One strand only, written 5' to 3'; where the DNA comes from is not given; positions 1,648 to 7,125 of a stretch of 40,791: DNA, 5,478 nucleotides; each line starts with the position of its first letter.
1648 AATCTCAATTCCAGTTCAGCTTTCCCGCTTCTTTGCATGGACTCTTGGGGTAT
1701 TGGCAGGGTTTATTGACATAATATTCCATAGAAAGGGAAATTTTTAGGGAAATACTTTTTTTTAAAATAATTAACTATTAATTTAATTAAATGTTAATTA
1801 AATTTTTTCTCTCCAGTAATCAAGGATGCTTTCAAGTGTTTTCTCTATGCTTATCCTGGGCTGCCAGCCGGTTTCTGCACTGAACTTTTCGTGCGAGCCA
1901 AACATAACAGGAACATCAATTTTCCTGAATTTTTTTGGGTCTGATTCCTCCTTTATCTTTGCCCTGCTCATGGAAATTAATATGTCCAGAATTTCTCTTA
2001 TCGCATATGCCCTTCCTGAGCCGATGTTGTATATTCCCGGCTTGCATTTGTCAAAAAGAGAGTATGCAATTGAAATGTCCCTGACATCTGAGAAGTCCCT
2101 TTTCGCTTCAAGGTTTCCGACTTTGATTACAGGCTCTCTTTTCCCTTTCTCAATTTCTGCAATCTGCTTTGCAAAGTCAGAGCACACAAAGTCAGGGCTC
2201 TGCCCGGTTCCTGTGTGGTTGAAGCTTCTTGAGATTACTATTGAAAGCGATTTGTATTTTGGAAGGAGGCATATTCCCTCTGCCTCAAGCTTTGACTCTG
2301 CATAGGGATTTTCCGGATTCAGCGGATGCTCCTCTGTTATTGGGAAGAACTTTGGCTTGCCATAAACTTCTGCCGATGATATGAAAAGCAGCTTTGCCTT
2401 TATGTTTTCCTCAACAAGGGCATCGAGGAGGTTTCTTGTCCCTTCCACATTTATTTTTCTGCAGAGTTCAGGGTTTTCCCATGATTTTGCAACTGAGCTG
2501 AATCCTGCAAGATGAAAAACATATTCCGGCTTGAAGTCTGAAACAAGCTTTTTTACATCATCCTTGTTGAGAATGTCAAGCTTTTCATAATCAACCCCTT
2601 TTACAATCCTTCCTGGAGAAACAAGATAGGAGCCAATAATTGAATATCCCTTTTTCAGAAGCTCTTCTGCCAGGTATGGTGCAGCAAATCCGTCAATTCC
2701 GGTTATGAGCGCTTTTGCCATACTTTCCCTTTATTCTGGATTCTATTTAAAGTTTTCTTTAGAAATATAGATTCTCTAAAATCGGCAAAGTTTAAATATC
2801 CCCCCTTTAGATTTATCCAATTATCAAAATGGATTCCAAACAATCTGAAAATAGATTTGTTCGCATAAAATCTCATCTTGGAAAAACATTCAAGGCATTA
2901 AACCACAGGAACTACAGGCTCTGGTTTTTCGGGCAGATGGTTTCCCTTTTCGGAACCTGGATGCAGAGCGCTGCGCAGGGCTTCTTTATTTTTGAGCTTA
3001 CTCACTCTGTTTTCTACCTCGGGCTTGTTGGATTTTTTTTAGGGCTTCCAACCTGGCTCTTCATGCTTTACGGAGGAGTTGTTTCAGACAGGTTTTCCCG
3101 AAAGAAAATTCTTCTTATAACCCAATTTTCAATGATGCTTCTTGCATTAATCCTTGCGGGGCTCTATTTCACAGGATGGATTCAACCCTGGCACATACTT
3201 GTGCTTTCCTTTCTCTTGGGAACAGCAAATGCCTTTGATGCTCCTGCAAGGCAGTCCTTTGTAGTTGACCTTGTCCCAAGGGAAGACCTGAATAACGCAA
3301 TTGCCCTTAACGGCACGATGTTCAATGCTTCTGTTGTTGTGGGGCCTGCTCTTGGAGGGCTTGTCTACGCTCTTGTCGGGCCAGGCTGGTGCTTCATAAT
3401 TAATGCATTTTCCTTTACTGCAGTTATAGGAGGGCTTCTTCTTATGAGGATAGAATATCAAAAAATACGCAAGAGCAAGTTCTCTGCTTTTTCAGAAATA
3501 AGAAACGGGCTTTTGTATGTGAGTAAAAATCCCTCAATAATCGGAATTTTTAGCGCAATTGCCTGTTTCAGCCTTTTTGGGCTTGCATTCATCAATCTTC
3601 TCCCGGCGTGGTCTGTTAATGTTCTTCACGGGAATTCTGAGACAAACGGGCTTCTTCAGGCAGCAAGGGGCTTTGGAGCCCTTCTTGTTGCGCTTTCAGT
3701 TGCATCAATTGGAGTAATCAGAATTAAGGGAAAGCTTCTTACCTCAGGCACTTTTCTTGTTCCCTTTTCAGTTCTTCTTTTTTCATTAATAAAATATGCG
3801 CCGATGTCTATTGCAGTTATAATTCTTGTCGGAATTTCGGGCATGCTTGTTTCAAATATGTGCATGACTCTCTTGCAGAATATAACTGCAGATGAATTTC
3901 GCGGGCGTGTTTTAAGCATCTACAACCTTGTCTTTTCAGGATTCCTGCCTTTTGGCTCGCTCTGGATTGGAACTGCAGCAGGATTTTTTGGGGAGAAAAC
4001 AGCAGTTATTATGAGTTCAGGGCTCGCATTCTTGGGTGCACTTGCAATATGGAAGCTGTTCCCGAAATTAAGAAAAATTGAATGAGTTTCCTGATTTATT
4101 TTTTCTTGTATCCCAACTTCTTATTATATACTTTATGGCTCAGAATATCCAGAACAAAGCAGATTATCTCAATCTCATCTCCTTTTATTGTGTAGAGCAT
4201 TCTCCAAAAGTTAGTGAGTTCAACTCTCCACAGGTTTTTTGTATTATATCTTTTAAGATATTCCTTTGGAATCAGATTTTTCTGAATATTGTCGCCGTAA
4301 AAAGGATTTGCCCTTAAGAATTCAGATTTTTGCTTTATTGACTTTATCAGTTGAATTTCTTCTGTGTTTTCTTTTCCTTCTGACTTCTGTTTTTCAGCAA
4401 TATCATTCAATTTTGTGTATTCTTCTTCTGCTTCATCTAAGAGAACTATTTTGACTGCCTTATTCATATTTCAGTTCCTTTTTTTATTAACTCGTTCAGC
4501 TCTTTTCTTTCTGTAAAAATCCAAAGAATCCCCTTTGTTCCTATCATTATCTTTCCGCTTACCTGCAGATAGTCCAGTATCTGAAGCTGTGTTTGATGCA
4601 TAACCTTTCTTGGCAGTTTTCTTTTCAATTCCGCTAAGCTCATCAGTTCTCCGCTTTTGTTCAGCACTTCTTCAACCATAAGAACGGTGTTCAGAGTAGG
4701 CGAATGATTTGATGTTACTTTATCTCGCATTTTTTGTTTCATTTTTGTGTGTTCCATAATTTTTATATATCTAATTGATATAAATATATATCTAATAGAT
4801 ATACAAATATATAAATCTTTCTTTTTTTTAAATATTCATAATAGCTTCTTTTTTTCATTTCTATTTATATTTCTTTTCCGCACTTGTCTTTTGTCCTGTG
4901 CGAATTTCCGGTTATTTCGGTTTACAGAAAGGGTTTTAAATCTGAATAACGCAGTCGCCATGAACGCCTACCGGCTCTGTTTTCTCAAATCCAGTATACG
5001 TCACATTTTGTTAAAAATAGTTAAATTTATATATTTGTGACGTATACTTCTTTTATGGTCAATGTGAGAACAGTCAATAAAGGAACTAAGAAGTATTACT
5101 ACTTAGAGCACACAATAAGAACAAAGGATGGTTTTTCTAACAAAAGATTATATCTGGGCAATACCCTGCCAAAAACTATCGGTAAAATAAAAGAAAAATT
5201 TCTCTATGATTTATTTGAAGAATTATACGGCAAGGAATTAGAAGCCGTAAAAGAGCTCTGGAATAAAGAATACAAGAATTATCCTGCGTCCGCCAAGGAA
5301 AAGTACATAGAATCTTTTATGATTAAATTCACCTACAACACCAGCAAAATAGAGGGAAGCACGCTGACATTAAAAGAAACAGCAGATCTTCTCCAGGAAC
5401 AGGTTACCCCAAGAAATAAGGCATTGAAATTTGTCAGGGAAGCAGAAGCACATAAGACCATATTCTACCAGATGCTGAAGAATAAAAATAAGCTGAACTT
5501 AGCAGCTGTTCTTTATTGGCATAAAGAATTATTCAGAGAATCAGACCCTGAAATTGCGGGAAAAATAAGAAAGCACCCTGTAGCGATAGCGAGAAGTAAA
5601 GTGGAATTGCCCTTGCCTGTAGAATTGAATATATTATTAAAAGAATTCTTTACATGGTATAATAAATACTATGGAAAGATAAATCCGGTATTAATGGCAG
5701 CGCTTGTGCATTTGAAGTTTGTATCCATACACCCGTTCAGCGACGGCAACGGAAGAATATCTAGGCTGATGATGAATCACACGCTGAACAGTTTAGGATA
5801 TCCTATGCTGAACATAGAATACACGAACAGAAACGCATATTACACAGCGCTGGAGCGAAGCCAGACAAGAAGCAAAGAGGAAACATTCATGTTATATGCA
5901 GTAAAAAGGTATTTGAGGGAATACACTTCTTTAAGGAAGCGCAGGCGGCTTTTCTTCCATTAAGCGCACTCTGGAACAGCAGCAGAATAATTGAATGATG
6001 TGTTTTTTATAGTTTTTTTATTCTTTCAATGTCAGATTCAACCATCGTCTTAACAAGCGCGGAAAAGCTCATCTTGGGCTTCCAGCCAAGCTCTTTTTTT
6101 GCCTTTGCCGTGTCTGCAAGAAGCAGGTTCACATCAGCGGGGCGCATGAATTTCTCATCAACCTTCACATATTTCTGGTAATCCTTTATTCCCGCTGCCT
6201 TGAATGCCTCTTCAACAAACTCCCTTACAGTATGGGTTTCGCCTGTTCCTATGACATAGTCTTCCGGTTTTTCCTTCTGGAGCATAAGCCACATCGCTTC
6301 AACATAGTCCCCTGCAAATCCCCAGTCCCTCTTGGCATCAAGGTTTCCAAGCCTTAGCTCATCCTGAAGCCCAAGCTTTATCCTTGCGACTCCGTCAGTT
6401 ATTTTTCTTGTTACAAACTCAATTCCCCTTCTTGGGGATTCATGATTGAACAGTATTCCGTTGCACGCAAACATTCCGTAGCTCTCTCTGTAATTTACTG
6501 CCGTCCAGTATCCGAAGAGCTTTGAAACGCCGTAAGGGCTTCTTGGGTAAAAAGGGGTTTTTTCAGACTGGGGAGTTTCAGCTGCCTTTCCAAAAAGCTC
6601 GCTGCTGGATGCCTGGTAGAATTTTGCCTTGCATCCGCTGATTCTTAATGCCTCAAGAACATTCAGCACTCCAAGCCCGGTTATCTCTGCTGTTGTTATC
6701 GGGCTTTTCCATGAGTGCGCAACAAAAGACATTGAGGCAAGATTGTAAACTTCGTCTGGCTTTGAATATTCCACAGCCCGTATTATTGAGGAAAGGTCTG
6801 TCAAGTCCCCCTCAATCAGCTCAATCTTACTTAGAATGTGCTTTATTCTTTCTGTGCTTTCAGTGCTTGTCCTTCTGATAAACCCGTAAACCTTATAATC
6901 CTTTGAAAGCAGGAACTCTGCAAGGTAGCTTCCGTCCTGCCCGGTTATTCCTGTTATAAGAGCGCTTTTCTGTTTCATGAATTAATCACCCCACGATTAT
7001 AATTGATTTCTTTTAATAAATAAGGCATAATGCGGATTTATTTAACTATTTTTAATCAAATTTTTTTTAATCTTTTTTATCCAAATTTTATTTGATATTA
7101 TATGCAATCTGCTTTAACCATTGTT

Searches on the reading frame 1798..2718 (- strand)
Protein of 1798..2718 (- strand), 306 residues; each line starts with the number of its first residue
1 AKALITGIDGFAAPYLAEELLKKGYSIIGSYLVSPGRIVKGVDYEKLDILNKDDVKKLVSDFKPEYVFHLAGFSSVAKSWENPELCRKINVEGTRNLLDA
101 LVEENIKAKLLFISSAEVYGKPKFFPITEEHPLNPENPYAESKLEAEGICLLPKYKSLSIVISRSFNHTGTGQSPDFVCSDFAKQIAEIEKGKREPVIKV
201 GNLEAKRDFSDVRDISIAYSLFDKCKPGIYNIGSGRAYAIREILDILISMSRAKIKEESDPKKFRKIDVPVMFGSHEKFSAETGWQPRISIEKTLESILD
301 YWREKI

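Call 11: search_protein_families(library=pfam, proteins=[window:1798-2718:-], max_evalue=0.001)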
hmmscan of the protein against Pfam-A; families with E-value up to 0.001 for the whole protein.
window:1798-2718:- (306 aa): 6 families
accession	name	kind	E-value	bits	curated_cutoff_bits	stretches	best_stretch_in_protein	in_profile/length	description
PF16363.11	GDP_Man_Dehyd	-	2.1e-60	205.3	27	1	4-296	1-330/332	GDP-mannose 4,6 dehydratase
PF01370.27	Epimerase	-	3.8e-46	157.9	20.9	1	3-233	1-240/240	NAD dependent epimerase/dehydratase family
PF04321.23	RmlD_sub_bind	-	1.1e-14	54.7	27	1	3-152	3-138/287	RmlD substrate binding domain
PF01073.25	3Beta_HSD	-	1.1e-12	48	22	1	40-151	45-158/280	3-beta hydroxysteroid dehydrogenase/isomerase family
PF07993.18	NAD_binding_4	-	8e-07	28.9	20.1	1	50-165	77-204/258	Male sterility protein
PF02719.21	Polysacc_synt_2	-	2.2e-06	27.5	20.2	1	48-115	62-128/293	Polysaccharide biosynthesis protein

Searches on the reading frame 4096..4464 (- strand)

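Call 69: search_protein_families(library=pfam, proteins=[window:4096-4464:-], max_evalue=0.01)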
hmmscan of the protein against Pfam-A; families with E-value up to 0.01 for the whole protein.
window:4096-4464:- (122 aa): 1 family
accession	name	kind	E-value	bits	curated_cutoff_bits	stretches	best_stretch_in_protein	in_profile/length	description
PF24732.2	ParE_like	-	0.00036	20.9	24.4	1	71-115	26-67/67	ParE-like toxin domain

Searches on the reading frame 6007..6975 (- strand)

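Call 11: search_protein_families(library=pfam, proteins=[window:6007-6975:-], max_evalue=0.001)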
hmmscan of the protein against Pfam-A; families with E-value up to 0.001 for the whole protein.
window:6007-6975:- (322 aa): 4 families
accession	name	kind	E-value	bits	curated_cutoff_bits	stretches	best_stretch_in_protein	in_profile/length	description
PF16363.11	GDP_Man_Dehyd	-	5e-135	450.7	27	1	6-311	1-332/332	GDP-mannose 4,6 dehydratase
PF01370.27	Epimerase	-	4.2e-72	242.9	20.9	1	5-243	1-240/240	NAD dependent epimerase/dehydratase family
PF04321.23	RmlD_sub_bind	-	4.8e-08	32.8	27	1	6-155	4-132/287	RmlD substrate binding domain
PF05368.20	NmrA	-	1.5e-05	25.2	27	1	3-70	3-69/298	NmrA-like family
